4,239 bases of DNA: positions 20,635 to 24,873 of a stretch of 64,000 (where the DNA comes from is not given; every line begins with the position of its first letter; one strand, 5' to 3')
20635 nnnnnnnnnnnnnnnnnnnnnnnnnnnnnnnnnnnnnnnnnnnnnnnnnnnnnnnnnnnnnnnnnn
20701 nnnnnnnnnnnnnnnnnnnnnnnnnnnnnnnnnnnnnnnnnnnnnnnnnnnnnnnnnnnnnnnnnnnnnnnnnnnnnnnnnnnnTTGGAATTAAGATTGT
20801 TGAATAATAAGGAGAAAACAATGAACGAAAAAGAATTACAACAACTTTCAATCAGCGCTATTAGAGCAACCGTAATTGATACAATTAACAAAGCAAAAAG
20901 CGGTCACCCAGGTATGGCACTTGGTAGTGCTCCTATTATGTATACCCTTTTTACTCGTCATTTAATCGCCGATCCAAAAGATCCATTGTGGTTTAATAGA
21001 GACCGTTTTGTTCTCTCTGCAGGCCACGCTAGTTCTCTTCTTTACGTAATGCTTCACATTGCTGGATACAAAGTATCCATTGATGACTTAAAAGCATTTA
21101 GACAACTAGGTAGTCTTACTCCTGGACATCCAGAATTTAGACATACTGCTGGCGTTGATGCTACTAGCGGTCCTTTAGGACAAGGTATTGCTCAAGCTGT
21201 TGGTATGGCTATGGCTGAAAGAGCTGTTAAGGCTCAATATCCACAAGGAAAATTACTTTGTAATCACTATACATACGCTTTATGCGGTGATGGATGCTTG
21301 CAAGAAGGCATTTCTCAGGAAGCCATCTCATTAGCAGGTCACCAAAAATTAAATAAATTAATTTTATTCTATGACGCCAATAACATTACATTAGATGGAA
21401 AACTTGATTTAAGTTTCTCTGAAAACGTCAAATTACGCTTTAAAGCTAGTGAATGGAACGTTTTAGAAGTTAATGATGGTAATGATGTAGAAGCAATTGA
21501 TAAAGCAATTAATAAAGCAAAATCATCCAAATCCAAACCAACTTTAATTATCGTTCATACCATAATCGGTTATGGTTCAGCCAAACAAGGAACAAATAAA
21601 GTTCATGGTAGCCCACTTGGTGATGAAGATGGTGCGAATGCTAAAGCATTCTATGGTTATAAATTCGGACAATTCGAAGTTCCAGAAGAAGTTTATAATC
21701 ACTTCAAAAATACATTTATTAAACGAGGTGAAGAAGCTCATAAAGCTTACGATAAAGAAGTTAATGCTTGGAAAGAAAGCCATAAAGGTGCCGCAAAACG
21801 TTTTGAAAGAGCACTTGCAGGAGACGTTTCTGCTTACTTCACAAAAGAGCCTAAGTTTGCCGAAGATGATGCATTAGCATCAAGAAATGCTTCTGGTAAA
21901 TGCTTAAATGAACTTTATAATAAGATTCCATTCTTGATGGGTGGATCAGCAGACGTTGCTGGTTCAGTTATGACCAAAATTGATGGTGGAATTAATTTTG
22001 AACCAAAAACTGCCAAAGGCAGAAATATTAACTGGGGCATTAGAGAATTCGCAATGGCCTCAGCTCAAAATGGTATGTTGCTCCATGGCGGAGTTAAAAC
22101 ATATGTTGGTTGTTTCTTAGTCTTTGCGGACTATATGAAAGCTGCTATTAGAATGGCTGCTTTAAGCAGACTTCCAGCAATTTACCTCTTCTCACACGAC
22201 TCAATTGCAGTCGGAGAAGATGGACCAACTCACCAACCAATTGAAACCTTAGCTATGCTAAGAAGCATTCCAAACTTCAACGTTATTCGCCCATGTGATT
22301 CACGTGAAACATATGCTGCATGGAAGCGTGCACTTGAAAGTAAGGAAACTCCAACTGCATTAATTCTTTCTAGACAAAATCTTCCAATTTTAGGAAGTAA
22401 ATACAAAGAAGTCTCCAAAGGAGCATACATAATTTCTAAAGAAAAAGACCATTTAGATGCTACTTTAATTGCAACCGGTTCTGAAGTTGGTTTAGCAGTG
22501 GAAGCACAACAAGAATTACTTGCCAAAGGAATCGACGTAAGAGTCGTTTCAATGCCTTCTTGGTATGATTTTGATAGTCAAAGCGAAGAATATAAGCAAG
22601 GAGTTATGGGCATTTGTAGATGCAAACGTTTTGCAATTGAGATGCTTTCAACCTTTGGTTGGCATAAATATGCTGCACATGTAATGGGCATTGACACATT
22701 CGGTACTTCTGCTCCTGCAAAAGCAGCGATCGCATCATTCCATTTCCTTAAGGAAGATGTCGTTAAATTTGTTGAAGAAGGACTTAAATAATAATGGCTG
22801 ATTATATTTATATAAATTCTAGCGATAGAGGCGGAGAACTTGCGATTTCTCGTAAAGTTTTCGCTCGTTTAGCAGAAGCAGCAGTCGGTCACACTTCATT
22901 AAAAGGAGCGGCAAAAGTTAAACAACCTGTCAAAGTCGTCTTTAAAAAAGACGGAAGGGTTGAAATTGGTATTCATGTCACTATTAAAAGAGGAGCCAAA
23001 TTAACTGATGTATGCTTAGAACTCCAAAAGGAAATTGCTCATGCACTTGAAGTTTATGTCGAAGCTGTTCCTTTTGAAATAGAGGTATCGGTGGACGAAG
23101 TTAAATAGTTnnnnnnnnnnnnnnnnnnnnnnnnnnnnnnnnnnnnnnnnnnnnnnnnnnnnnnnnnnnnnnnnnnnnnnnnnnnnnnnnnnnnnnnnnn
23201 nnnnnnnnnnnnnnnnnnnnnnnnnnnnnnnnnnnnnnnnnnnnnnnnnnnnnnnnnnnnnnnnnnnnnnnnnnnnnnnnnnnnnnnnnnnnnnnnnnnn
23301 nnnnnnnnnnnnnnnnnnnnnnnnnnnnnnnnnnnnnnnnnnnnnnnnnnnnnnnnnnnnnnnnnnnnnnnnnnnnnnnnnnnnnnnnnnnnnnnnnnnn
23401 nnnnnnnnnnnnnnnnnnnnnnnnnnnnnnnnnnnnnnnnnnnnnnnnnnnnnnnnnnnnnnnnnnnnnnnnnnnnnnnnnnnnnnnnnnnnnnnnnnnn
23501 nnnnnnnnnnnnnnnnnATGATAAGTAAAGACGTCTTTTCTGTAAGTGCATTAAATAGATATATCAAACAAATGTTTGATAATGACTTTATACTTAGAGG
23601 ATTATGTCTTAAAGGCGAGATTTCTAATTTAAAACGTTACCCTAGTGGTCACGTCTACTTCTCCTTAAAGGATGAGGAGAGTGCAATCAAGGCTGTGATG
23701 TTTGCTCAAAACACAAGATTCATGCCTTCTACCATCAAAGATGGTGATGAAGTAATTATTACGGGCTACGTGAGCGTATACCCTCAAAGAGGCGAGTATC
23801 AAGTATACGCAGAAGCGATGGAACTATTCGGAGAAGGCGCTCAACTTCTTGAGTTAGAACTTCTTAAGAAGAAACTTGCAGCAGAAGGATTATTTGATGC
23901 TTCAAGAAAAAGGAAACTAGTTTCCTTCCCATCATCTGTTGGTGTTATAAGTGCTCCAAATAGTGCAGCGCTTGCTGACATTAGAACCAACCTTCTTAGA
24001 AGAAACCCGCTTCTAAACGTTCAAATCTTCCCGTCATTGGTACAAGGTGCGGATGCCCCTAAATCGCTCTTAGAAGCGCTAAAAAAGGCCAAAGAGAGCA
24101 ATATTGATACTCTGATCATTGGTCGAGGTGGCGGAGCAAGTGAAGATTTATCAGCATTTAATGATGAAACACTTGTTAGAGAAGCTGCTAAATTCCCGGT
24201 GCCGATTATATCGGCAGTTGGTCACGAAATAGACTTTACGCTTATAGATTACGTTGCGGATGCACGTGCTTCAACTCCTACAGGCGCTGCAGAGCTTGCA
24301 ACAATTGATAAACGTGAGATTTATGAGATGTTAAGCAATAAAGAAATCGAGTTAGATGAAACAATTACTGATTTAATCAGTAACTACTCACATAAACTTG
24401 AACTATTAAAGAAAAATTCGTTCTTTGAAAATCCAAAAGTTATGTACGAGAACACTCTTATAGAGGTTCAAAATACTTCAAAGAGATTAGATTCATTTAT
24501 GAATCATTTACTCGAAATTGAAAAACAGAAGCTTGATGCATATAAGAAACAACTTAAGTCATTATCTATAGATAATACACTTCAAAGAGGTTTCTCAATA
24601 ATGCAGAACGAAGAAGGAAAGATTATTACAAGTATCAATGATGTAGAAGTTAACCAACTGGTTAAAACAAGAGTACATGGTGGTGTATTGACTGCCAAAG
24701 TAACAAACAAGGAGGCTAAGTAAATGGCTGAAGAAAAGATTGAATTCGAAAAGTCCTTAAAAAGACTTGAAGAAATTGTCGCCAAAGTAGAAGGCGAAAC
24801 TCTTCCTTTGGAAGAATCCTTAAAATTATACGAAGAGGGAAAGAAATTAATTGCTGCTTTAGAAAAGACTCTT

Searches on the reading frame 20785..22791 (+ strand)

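Call 72: search_protein_families(library=pfam, proteins=[window:20785-22791:+], max_evalue=0.00001)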
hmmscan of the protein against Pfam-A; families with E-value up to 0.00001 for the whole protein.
window:20785-22791:+ (668 aa): 5 families
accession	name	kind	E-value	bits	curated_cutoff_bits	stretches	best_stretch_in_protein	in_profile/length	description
PF00456.26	Transketolase_N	-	5.6e-133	443.5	22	1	20-347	3-332/334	Transketolase, thiamine diphosphate binding domain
PF02779.29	Transket_pyr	-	6.5e-53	179.4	27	1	363-534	2-173/174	Transketolase, pyrimidine binding domain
PF22613.1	Transketolase_C_1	-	2.8e-34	118.1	27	1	546-654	1-112/113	Transketolase-like TK C-terminal domain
PF02780.25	Transketolase_C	-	3.5e-10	40.3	25.9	1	554-653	7-118/124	Transketolase, C-terminal domain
PF13292.11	DXP_synthase_N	-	4.7e-08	33.1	21.2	1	11-198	11-171/274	1-deoxy-D-xylulose-5-phosphate synthase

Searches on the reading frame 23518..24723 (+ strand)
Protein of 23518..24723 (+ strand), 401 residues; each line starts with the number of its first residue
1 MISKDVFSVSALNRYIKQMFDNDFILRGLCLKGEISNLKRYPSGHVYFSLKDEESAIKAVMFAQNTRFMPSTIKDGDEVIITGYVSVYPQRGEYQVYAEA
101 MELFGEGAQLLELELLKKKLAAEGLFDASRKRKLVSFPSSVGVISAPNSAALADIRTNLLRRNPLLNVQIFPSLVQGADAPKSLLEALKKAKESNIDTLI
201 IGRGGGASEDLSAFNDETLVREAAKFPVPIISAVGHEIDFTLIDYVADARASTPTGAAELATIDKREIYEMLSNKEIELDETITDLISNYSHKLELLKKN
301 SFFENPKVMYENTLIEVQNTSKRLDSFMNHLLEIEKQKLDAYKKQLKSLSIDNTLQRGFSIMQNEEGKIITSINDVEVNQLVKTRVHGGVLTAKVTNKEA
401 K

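Call 72: search_protein_families(library=pfam, proteins=[window:23518-24723:+], max_evalue=0.00001)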
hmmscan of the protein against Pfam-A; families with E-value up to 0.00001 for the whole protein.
window:23518-24723:+ (401 aa): 3 families
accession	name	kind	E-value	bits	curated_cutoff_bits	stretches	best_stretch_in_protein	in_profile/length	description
PF02601.20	Exonuc_VII_L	-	8.2e-79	265.8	35.9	2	125-326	1-201/315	Exonuclease VII, large subunit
PF13742.12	tRNA_anti_2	-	2.5e-29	101.8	27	1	7-102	1-95/95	OB-fold nucleic acid binding domain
PF01336.31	tRNA_anti-codon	-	2.5e-13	50.2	27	1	31-103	3-74/75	OB-fold nucleic acid binding domain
